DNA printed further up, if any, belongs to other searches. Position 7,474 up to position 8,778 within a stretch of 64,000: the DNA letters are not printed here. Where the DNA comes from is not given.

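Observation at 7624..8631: GatZ/KbaZ-family protein embedded in a glycan operon, without a GatY/KbaY aldolase partner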

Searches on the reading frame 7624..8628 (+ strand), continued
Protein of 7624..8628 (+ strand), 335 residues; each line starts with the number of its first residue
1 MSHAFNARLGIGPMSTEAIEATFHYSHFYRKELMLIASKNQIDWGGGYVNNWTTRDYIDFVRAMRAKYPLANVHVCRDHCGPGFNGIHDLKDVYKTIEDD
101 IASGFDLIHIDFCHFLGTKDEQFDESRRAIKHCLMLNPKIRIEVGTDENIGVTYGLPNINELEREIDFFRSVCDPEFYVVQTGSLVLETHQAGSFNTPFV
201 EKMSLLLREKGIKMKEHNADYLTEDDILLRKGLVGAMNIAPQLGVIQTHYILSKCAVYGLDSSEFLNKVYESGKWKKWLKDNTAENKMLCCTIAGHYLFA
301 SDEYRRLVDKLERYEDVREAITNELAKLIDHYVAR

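Call 11: find_related_loci(query=window:7624-8628:+, collection=genome_contigs, flank=10000)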
Query window:7624-8628:+ (335 aa) in genome_contigs; peptide patterns used: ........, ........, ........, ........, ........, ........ (x = any residue, [..] = any of these).
82 stretches matched a pattern; 5 encode a relative of the query (tblastn E <= 1e-3); 5 distinct loci.
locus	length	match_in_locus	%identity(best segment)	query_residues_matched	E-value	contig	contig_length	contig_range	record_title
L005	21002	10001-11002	69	1-334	9e-167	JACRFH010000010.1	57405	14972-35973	MAG: Candidatus Kaiserbacteria bacterium isolate NC_groundwater_1720_Pr3_B-0.1um_51_29 SR-2_scaffold_141_809297, whole g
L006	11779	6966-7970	61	1-334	4e-152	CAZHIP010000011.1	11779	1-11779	MAG TPA_asm: uncultured Gammaproteobacteria bacterium isolate SRP302895_co1_352 genome assembly, contig: NODE_10745_leng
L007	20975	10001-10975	63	9-333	6e-150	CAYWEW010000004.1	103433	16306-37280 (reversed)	MAG TPA_asm: uncultured Candidatus Saccharibacteria bacterium isolate SRP219642_co7_139 genome assembly, contig: NODE_21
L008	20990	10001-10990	61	3-332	1e-146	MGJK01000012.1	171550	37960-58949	MAG: Candidatus Yanofskybacteria bacterium RIFCSPHIGHO2_01_FULL_44_24 rifcsphigho2_01_scaffold_322, whole genome shotgun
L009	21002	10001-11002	56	1-334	4e-139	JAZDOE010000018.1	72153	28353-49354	MAG: Candidatus Falkowbacteria bacterium isolate MEGAHIT-group-0.750 k141_2966262, whole genome shotgun sequence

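Call 22: search_solved_structures(query=A1, max_evalue=1, show_alignments=3)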
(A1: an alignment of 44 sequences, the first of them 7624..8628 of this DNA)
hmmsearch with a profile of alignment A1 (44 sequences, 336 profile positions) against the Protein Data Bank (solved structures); distinct sequences matched with E-value up to 1: 4.
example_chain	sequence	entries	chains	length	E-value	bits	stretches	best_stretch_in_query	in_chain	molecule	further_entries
2fiq_A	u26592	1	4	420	0.00035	22.9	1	18-113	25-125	putative tagatose 6-phosphate kinase 1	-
3txv_A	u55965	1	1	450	0.0055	18.9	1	19-113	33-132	Probable tagatose 6-phosphate kinase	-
3q94_A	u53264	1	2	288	0.2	13.9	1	93-147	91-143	Fructose-bisphosphate aldolase, class II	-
4hr1_A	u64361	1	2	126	0.58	12.3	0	300-329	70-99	Putative uncharacterized protein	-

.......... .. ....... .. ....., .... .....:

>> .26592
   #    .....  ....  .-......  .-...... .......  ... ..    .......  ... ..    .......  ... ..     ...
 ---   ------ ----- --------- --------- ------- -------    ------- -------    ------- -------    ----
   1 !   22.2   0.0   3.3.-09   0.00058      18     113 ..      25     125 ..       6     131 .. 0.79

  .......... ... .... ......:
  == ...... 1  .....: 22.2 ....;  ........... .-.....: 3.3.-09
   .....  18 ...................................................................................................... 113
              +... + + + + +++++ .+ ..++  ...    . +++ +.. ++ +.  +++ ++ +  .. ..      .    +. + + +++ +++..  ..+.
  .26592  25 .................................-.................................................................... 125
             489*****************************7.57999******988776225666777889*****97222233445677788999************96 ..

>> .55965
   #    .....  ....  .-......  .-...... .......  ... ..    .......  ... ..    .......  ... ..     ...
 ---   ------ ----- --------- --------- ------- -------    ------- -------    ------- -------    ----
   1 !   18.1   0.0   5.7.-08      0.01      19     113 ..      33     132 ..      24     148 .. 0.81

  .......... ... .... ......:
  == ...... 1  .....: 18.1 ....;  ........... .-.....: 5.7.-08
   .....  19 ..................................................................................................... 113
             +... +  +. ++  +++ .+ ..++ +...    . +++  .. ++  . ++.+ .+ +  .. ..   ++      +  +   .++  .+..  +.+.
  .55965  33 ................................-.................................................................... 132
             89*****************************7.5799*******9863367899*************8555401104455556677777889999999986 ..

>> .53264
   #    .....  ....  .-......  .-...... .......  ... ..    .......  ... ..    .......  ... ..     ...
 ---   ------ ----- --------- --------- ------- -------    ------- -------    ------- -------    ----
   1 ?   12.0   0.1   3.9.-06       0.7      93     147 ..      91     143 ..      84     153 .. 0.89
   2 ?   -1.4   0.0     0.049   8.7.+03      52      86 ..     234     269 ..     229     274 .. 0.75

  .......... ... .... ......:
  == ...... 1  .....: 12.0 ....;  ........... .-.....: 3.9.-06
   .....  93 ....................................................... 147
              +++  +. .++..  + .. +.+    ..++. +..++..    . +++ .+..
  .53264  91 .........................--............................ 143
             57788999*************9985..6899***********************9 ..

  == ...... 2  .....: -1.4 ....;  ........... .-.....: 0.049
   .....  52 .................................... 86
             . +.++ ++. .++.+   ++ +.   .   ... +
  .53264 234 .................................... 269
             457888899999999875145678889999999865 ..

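Call 24: search_protein_representatives(protein=window:7624-8628:+)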
Query: 335 residues. Proteins with E-value up to 0.001 (for the whole library): 804; up to 1e-10: 506; up to 1e-30: 154. The best 150 are listed.
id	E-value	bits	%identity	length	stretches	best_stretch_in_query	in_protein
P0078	1.1e-141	488.3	62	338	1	6-332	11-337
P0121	1.6e-102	359.6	50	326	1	9-334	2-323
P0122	5.2e-94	331.6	50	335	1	6-333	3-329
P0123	1.8e-83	296.9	44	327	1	10-332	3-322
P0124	1.0e-82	294.5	45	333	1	6-334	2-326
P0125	2.4e-78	280.1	42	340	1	6-333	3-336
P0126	5.1e-78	279.0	42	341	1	4-333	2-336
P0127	9.9e-77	274.8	42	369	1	6-333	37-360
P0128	1.8e-74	267.4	55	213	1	125-334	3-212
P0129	3.2e-74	266.6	48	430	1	6-312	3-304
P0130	8.6e-74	265.1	41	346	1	4-333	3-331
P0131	7.2e-73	262.1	43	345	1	9-333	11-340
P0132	1.4e-72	261.1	48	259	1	91-332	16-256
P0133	4.2e-72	259.6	46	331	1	6-316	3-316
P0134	5.0e-71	256.0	49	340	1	6-313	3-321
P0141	2.4e-60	220.9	37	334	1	8-333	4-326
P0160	1.4e-49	185.5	34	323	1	8-332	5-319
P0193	6.8e-39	150.4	36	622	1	6-309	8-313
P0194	8.9e-39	150.0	32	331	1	7-334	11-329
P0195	1.0e-38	149.8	34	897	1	5-331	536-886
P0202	3.5e-37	144.8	36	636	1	7-322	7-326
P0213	4.8e-36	141.0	36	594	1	14-327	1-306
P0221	8.7e-35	136.9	34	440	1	6-333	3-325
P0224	1.8e-34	135.8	31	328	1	6-327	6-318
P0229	1.1e-33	133.3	32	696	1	8-328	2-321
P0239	6.0e-33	130.8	33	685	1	6-331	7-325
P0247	4.1e-32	128.1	30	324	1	8-331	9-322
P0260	2.4e-31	125.6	33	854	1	7-322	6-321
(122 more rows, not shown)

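Call 25: search_protein_families(library=pfam, proteins=[P0195, P0193, P0202, P0213, P0229, P0239, P0260, P0221, P0129], max_evalue=0.001)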
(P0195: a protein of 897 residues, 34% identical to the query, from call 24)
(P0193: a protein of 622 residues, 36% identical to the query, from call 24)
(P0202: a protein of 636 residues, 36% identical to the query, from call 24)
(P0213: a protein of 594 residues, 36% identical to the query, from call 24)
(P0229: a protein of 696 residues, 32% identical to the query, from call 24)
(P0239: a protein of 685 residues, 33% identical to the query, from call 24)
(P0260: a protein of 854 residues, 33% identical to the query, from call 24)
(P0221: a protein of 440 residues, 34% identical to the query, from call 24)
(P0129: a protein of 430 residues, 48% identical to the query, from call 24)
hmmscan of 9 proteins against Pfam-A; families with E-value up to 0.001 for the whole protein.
P0195 (897 aa): 3 families
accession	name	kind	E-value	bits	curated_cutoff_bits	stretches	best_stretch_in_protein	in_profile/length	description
PF08013.17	GatZ_KbaZ-like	-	4.9e-08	32.5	26.7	1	546-694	23-171/420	D-tagatose-1,6-bisphosphate aldolase subunit GatZ/KbaZ-like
PF01636.29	APH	-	1.3e-06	28.8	23.2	1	278-425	71-210/239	Phosphotransferase enzyme family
PF12804.13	NTP_transf_3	-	1.7e-05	25.5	27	1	6-109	2-95/160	MobA-like NTP transferase domain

P0193 (622 aa): 0 families

P0202 (636 aa): 1 family
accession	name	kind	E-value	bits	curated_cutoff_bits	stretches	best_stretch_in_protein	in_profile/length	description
PF01408.29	GFO_IDH_MocA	-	0.00034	21.7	24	1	365-453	26-117/120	Oxidoreductase family, NAD-binding Rossmann fold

P0213 (594 aa): 1 family
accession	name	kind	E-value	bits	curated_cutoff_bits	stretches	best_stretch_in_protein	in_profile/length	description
PF08013.17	GatZ_KbaZ-like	-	0.00099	18.3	26.7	0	4-57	25-78/420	D-tagatose-1,6-bisphosphate aldolase subunit GatZ/KbaZ-like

P0229 (696 aa): 0 families

P0239 (685 aa): 2 families
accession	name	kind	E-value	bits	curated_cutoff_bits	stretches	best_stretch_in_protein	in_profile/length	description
PF00155.27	Aminotran_1_2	-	3e-42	145.5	19.7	1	385-652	34-332/361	Aminotransferase class I and II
PF00266.25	Aminotran_5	-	2.1e-05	24.2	21.5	1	366-519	19-177/371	Aminotransferase class-V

P0260 (854 aa): 0 families

P0221 (440 aa): 0 families

P0129 (430 aa): 4 families
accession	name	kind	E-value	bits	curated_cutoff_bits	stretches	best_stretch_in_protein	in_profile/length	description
PF01050.24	MannoseP_isomer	-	1.8e-11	44.7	23.6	1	326-407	12-93/116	Mannose-6-phosphate isomerase C-terminal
PF07883.17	Cupin_2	-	4.2e-08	33.2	27.2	1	349-406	5-61/70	Cupin domain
PF08013.17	GatZ_KbaZ-like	-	2.1e-07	30.4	26.7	1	12-125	23-140/420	D-tagatose-1,6-bisphosphate aldolase subunit GatZ/KbaZ-like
PF02311.25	AraC_binding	-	0.00017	21.8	21.1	1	368-426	28-87/135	AraC-like ligand binding domain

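Call 27: predict_structure(alignment_id=A1)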
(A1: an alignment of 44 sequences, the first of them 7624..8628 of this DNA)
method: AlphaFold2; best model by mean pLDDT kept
length: 335 residues; sequences in the alignment: 44
mean_pLDDT: 89.2   pTM: 0.90
mean pLDDT of the five models: 89.2, 89.2, 89.0, 88.8, 88.1
residues with pLDDT >= 90: 232; 70-90: 77; 50-70: 15; < 50: 11
segments of 3 or more residues with pLDDT < 50: 149-153, 187-191
pLDDT, mean of each block of 10 residues (from residue 1): 77 94 98 93 83 93 98 92 77 93 96 87 95 97 76 64 93 94 59 76 94 90 91 92 94 98 97 85 89 93 96 97 97 84
secondary structure, 60 per line:
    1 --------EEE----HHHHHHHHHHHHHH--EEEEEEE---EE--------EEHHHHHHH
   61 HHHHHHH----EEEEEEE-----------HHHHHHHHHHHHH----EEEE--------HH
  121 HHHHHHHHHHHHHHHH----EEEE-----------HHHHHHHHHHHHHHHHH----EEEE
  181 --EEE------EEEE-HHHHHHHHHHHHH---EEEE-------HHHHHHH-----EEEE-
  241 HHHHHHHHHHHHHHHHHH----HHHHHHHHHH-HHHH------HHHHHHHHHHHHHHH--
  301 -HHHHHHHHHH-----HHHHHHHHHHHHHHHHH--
elements in order: E9-11 H16-29 E32-38 H54-67 E72-78 H90-102 E107-110 H119-136 E141-144 H156-172 E177-180 E183-185 E192-195 H197-209 E213-216 H224-230 E236-239 H241-258 H263-272 H274-277 H284-298 H302-311 H317-333
